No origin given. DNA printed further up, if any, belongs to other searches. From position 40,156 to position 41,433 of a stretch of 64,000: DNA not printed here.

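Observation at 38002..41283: Orphan EgtD (hercynine synthase) directly downstream of a betaine-type ABC transporter of the EgtUV/OpuC architecture class, with no EgtB nearby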

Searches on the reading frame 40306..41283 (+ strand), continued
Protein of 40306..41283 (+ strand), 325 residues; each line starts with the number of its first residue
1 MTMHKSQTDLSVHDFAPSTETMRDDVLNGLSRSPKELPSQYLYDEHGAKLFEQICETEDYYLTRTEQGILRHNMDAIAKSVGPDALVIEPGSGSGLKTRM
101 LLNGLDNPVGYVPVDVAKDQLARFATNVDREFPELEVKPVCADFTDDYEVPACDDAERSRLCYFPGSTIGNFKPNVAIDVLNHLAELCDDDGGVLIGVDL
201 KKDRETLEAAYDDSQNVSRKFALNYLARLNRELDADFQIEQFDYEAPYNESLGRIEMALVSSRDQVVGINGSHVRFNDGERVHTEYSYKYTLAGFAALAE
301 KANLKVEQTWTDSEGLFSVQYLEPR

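Call 26: find_encoding_contigs(protein=P0014, flank=10000, max_places=1)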
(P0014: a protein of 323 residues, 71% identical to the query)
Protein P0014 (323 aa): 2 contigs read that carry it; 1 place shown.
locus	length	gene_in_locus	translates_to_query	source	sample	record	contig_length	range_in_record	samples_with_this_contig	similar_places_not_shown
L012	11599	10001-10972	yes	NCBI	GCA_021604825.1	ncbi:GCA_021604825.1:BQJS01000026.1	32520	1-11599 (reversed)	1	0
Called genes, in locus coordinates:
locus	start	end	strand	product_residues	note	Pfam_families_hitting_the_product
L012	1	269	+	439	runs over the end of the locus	PF03448:MgtE_N, PF00571:CBS (weak), PF01769:MgtE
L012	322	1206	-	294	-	PF00072:Response_reg, PF13581:HATPase_c_2 (weak)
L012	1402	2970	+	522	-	PF00520:Ion_trans, PF07885:Ion_trans_2, PF02254:TrkA_N (weak), PF22614:Slo-like_RCK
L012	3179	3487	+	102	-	-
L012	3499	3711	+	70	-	PF08378:NERD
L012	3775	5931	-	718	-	PF13517:FG-GAP_3, PF13895:Ig_2 (weak), PF13927:Ig_3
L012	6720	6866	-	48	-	-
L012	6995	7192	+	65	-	-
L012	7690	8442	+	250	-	PF00005:ABC_tran, PF13304:AAA_21 (faint)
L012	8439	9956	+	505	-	PF04069:OpuAC, PF00528:BPD_transp_1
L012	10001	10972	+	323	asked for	PF10017:Methyltransf_33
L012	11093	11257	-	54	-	-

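Call 27: find_encoding_contigs(protein=P0032, flank=10000, max_places=1)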
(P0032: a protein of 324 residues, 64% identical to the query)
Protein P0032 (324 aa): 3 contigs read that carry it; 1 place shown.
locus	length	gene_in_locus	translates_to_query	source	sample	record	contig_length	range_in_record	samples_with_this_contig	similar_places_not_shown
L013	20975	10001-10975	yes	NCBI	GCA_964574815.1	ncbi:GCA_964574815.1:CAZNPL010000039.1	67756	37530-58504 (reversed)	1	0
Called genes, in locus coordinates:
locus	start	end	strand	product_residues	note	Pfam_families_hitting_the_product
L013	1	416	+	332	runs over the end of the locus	PF14237:GYF_2 (weak), PF01987:AIM24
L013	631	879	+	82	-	-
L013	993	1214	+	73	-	PF11146:DUF2905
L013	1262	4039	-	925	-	PF00069:Pkinase, PF01636:APH (weak), PF06293:Kdo (faint), PF07714:PK_Tyr_Ser-Thr, PF14531:Kinase-like (faint), PF13374:TPR_10 (weak), PF13424:TPR_12, PF24885:TPR_NPHP3, +1 more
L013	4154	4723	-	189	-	PF07638:Sigma70_ECF, PF08281:Sigma70_r4_2 (weak), PF04545:Sigma70_r4 (weak)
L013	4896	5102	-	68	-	-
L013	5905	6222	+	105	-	-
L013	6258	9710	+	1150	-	PF04879:Molybdop_Fe4S4 (weak), PF00384:Molybdopterin, PF01568:Molydop_binding, PF00266:Aminotran_5, PF01041:DegT_DnrJ_EryC1 (weak), PF01212:Beta_elim_lyase (weak)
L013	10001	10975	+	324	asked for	PF10017:Methyltransf_33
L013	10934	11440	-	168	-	-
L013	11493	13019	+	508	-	PF02743:dCache_1, PF00512:HisKA (weak), PF02518:HATPase_c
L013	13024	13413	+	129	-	PF00072:Response_reg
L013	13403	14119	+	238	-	-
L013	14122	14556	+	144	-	PF00072:Response_reg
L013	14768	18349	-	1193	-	PF00916:Sulfate_transp, PF01740:STAS, PF13466:STAS_2 (faint), PF01740:STAS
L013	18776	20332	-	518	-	PF00404:Dockerin_1 (faint)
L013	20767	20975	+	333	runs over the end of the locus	PF01073:3Beta_HSD, PF01370:Epimerase, PF02719:Polysacc_synt_2 (weak), PF04321:RmlD_sub_bind, PF05368:NmrA (faint), PF07993:NAD_binding_4 (faint), PF13460:NAD_binding_10 (weak), PF16363:GDP_Man_Dehyd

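Call 28: find_encoding_contigs(protein=P0048, flank=10000, max_places=1)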
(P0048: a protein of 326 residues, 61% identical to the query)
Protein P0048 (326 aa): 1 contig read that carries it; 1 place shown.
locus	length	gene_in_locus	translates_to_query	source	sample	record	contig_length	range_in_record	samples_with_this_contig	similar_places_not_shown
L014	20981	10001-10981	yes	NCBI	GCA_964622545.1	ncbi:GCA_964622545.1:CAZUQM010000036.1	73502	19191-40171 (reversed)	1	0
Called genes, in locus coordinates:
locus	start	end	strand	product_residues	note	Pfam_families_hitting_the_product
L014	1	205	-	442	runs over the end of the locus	PF00324:AA_permease, PF13520:AA_permease_2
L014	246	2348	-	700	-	PF00989:PAS (faint), PF08447:PAS_3, PF08448:PAS_4 (weak), PF08447:PAS_3, PF07730:HisKA_3, PF02518:HATPase_c, PF00072:Response_reg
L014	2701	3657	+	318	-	PF00248:Aldo_ket_red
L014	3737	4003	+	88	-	-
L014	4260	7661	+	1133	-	PF04879:Molybdop_Fe4S4 (weak), PF00384:Molybdopterin, PF01568:Molydop_binding, PF00266:Aminotran_5, PF01212:Beta_elim_lyase (weak)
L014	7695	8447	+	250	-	PF00005:ABC_tran, PF13304:AAA_21 (faint)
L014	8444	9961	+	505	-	PF04069:OpuAC, PF00528:BPD_transp_1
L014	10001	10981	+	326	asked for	PF10017:Methyltransf_33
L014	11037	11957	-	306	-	PF01545:Cation_efflux, PF16916:ZT_dimer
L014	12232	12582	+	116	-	PF13648:Lipocalin_4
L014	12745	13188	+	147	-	-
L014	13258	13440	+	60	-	-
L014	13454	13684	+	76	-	PF08085:Entericidin (weak)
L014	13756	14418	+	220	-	-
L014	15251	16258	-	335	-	PF00248:Aldo_ket_red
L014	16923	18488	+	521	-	PF00450:Peptidase_S10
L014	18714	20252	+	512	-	PF04972:BON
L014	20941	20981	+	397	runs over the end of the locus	PF02163:Peptidase_M50, PF00571:CBS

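Call 29: find_encoding_contigs(protein=P0052, flank=10000, max_places=1)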
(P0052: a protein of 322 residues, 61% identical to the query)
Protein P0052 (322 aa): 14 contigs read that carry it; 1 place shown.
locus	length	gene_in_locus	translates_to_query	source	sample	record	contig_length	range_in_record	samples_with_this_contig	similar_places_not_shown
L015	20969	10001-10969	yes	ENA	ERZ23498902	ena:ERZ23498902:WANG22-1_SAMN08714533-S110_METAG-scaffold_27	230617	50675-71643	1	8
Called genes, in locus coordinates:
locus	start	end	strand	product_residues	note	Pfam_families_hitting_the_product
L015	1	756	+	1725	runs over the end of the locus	PF00526:Dicty_CTDC (faint), PF02412:TSP_3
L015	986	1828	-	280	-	-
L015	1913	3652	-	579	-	-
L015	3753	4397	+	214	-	-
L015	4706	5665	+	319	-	PF01022:HTH_5, PF12802:MarR_2, PF12840:HTH_20, PF13489:Methyltransf_23, PF01209:Ubie_methyltran, PF08241:Methyltransf_11, PF08242:Methyltransf_12, PF13649:Methyltransf_25, +1 more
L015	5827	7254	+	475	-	PF05221:AdoHcyase, PF00670:AdoHcyase_NAD, PF02826:2-Hacid_dh_C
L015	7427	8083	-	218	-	PF07853:DUF1648, PF13630:SdpI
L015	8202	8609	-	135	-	PF01022:HTH_5, PF12840:HTH_20, PF13412:HTH_24 (weak)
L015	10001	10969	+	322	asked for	PF10017:Methyltransf_33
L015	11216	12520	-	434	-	PF25068:ARM_TT21_4th (faint), PF12895:ANAPC3 (faint), PF13428:TPR_14 (faint), PF25064:ARM_TT21_5th (weak), PF23914:TPR_CcmH_CycH, PF13424:TPR_12 (weak), PF13432:TPR_16 (weak), PF14559:TPR_19 (weak), +6 more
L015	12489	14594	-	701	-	PF03958:Secretin_N, PF00263:Secretin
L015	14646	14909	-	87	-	-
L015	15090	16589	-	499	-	PF02074:Peptidase_M32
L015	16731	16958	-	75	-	-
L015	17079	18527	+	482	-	PF09594:GT87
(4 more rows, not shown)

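Call 37: search_protein_families(library=pfam, proteins=[L011:8412-9881:+, L011:13407-14771:+, L011:7102-7995:-, L011:5339-6247:-, L011:3569-4966:-, L011:15383-17638:-, L011:11771-13336:+, L014:4260-7661:+])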
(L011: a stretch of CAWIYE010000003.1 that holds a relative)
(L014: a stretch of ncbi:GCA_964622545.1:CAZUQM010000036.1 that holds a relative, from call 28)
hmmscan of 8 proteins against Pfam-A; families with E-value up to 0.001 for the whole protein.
L011:8412-9881:+ (489 aa): 2 families
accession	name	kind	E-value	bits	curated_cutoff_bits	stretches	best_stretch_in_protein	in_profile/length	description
PF03781.23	FGE-sulfatase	-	2.7e-39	135.8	23.3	1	252-486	18-255/255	Sulfatase-modifying factor enzyme 1-like domain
PF12867.12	DinB_2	-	2.4e-08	34.9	24.8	1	63-197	2-127/128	DinB superfamily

L011:13407-14771:+ (454 aa): 2 families
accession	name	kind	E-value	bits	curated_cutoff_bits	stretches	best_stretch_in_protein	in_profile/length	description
PF00171.27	Aldedh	-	2.7e-139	465.1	23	1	3-451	9-461/461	Aldehyde dehydrogenase family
PF05893.19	LuxC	-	2.8e-06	26.9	21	1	96-287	66-260/401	Acyl-CoA reductase (LuxC)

L011:7102-7995:- (297 aa): 1 family
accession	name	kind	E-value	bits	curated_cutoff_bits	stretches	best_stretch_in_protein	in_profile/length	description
PF00561.26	Abhydrolase_1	-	3.8e-19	69.8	25.8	1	27-276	2-240/245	alpha/beta hydrolase fold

L011:5339-6247:- (302 aa): 1 family
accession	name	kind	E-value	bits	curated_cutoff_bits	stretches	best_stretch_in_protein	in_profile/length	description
PF02735.22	Ku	-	5.9e-46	157.2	25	1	25-205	1-190/190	Ku70/Ku80 beta-barrel domain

L011:3569-4966:- (465 aa): 3 families
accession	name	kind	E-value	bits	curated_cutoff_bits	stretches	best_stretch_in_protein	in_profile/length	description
PF01595.25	CNNM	-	3.9e-45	154.2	28.4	1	33-220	3-174/181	Cyclin M transmembrane N-terminal domain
PF03471.22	CorC_HlyC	-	3.7e-20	72.2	27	1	376-452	2-80/81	Transporter associated domain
PF00571.33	CBS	-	1.3e-13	51.5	24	1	310-360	6-56/57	CBS domain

L011:15383-17638:- (751 aa): 2 families
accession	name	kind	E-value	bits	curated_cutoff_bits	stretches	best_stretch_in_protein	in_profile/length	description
PF00593.30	TonB_dep_Rec_b-barrel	-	1.5e-29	104.6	27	1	328-717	57-436/436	TonB dependent receptor-like, beta-barrel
PF25183.1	OMP_b-brl_4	-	1.6e-11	43.8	30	1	438-478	358-398/838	Outer membrane beta barrel domain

L011:11771-13336:+ (521 aa): 2 families
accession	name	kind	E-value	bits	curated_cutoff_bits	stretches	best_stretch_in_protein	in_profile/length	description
PF04069.17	OpuAC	-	1.9e-47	162.5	21.2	1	43-287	2-249/257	Substrate binding domain of ABC-type glycine betaine transport system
PF00528.27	BPD_transp_1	-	5.3e-23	82.1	26.4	1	344-512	1-180/184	Binding-protein-dependent transport system inner membrane component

L014:4260-7661:+ (1133 aa): 5 families
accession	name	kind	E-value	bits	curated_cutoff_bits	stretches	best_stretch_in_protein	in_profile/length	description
PF00266.25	Aminotran_5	-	3.7e-78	263.5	21.5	1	753-1110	3-369/371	Aminotransferase class-V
PF00384.28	Molybdopterin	-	6.3e-42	144.3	24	1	59-488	1-352/353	Molybdopterin oxidoreductase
PF01568.27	Molydop_binding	-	4.1e-22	78.7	26.8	1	600-707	6-108/110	Molydopterin dinucleotide binding domain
PF04879.21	Molybdop_Fe4S4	-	3.8e-07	30.4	22.7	1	6-56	3-55/55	Molybdopterin oxidoreductase Fe4S4 domain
PF01212.27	Beta_elim_lyase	-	9.3e-06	25.6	27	1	811-961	49-210/288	Beta-eliminating lyase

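Call 39: list_cluster_members(proteins=[P0001, P0002, P0007, P0014, P0048, P0032])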
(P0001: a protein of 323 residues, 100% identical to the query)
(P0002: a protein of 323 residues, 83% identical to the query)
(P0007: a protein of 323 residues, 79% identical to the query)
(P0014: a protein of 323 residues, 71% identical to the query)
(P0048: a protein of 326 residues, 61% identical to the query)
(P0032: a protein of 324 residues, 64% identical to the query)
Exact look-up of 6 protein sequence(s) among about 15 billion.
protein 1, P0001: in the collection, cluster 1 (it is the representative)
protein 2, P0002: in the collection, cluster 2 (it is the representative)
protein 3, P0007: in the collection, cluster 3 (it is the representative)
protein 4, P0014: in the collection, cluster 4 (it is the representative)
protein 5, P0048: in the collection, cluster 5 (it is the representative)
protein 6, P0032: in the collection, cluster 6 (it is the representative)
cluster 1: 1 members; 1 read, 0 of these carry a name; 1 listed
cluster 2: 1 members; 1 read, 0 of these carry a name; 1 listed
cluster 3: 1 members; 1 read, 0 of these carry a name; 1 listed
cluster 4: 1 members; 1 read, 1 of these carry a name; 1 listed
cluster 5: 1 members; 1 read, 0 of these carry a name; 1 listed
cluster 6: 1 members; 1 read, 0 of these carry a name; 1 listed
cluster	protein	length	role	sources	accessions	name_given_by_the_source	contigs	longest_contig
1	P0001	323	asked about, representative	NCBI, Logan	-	-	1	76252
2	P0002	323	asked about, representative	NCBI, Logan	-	-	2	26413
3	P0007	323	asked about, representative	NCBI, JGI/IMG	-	-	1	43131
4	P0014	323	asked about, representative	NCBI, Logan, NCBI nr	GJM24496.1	MAG: dimethylhistidine N-methyltransferase [Phycisphaerae bacterium]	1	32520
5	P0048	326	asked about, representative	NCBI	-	-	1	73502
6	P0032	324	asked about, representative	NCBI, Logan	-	-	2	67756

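Call 40: find_homologous_proteins(query=L014:4260-7658:+)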
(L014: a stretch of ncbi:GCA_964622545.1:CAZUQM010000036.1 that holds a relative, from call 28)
Query L014:4260-7658:+ (1133 aa): 5523 proteins with E <= 0.001 among 8000 candidates; the best 120 are listed.
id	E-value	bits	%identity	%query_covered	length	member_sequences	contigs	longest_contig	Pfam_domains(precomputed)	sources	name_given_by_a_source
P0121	0.0e+0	2642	100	100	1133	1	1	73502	PF00384.28,PF00266.26,PF01568.28,PF01212.28,PF04879.22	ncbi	-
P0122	0.0e+0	2253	84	100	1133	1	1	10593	PF00384.28,PF00266.26,PF01568.28,PF01212.28,PF04879.22,PF01041.24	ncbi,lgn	-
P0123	0.0e+0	2194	82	100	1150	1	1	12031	PF00384.28,PF00266.26,PF01568.28,PF01212.28,PF04879.22,PF01041.24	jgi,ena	-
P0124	0.0e+0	2190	82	100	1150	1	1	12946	PF00384.28,PF00266.26,PF01568.28,PF01212.28,PF04879.22,PF01041.24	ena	-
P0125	0.0e+0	2169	81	100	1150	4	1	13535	PF00384.28,PF00266.26,PF01568.28,PF04879.22,PF01041.24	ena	-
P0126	0.0e+0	2161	81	100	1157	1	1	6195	PF00384.28,PF00266.26,PF01568.28,PF04879.22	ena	-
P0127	0.0e+0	2147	81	100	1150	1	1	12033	PF00384.28,PF00266.26,PF01568.28,PF01212.28,PF04879.22,PF01041.24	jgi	jgi:cysteine desulfurase NifS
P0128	0.0e+0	2129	80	100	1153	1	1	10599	PF00384.28,PF00266.26,PF01568.28,PF01212.28,PF04879.22,PF01041.24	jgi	jgi:cysteine desulfurase NifS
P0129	0.0e+0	2076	78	100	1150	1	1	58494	PF00384.28,PF00266.26,PF01568.28,PF01212.28,PF04879.22,PF01041.24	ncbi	-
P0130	0.0e+0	2044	76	100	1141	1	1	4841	PF00384.28,PF00266.26,PF01568.28,PF01212.28,PF04879.22,PF01041.24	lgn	-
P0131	0.0e+0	2043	75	100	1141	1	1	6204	PF00384.28,PF00266.26,PF01568.28,PF01212.28,PF04879.22,PF01041.24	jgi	jgi:cysteine desulfurase NifS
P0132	0.0e+0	2029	76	100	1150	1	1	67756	PF00384.28,PF00266.26,PF01568.28,PF01212.28,PF04879.22,PF01041.24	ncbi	-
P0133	0.0e+0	2025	76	100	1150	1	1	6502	PF00384.28,PF00266.26,PF01568.28,PF01212.28,PF04879.22,PF01041.24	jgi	jgi:cysteine desulfurase NifS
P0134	0.0e+0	2021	74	100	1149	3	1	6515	PF00384.28,PF00266.26,PF01568.28,PF04879.22,PF01041.24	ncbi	-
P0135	0.0e+0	2008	74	100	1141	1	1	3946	PF00384.28,PF00266.26,PF01568.28,PF01212.28,PF04879.22,PF01041.24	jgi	jgi:cysteine desulfurase NifS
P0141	0.0e+0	1997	76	100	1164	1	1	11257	PF00384.28,PF00266.26,PF01568.28,PF01212.28,PF04879.22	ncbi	-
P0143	0.0e+0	1994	75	100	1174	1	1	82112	PF00384.28,PF00266.26,PF01568.28,PF04879.22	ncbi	-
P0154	0.0e+0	1983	75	100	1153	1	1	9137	PF00384.28,PF00266.26,PF01568.28,PF04879.22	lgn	-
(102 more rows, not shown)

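Call 41: find_encoding_contigs(protein=P0141, flank=8000, max_places=2)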
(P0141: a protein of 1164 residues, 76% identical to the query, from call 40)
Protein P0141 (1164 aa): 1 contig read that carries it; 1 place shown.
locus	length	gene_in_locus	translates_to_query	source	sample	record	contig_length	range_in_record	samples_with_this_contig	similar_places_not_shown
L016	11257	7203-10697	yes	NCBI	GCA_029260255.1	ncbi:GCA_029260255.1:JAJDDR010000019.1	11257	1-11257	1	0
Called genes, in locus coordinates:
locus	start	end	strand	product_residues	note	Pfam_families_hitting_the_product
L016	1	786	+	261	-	?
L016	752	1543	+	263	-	PF00702:Hydrolase, PF08282:Hydrolase_3 (faint), PF12710:HAD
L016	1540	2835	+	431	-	PF08240:ADH_N, PF16912:Glu_dehyd_C (faint), PF00107:ADH_zinc_N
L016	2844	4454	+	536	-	PF09861:Lar_N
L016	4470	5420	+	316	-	PF00781:DAGK_cat, PF19279:YegS_C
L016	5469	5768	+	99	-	-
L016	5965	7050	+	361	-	PF13624:SurA_N_3, PF13623:SurA_N_2, PF13145:Rotamase_2, PF13616:Rotamase_3, PF00639:Rotamase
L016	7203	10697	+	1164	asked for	PF04879:Molybdop_Fe4S4 (weak), PF00384:Molybdopterin, PF01568:Molydop_binding, PF00266:Aminotran_5, PF01212:Beta_elim_lyase (weak)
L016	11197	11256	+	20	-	?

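Call 42: find_encoding_contigs(protein=P0143, flank=8000, max_places=2)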
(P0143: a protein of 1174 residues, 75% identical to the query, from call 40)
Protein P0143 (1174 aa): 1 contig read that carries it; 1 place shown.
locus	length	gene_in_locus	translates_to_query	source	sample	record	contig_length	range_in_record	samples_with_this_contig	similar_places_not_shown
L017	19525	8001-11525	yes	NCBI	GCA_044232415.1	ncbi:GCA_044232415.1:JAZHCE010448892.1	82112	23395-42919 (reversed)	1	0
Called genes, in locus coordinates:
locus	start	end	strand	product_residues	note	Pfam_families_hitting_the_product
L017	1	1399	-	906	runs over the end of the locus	PF00330:Aconitase, PF00694:Aconitase_C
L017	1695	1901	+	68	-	-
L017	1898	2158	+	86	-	PF01084:Ribosomal_S18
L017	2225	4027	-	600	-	PF03485:Arg_tRNA_synt_N, PF00750:tRNA-synt_1d, PF05746:DALR_1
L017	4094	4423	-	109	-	PF02410:RsfS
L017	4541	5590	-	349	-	PF01636:APH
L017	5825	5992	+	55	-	-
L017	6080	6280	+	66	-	-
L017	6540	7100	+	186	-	PF22381:Staph_reg_Sar_Rot, PF01047:MarR, PF12802:MarR_2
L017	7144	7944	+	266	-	PF13489:Methyltransf_23 (weak), PF08241:Methyltransf_11 (weak), PF08242:Methyltransf_12 (weak), PF13649:Methyltransf_25 (weak)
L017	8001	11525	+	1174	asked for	PF04879:Molybdop_Fe4S4, PF00384:Molybdopterin, PF01568:Molydop_binding, PF00266:Aminotran_5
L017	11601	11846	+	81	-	-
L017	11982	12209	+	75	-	-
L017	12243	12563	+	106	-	-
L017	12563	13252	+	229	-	-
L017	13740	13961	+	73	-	-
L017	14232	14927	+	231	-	-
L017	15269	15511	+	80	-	-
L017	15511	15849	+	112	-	PF02452:PemK_toxin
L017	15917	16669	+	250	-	PF00005:ABC_tran, PF13304:AAA_21 (faint)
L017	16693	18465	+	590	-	PF04069:OpuAC, PF00528:BPD_transp_1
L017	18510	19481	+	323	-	PF10017:Methyltransf_33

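Call 43: find_encoding_contigs(protein=P0130, flank=8000, max_places=2)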
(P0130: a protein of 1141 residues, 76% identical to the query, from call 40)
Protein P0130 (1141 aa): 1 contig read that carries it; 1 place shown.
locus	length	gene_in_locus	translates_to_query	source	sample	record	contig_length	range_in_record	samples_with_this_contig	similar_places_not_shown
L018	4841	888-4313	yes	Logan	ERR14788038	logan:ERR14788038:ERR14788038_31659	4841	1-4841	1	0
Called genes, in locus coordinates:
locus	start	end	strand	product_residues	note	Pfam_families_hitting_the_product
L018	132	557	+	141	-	PF00472:RF-1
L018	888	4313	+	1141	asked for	PF04879:Molybdop_Fe4S4, PF00384:Molybdopterin, PF01568:Molydop_binding, PF00266:Aminotran_5, PF01041:DegT_DnrJ_EryC1 (weak), PF01212:Beta_elim_lyase (faint)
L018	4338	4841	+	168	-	?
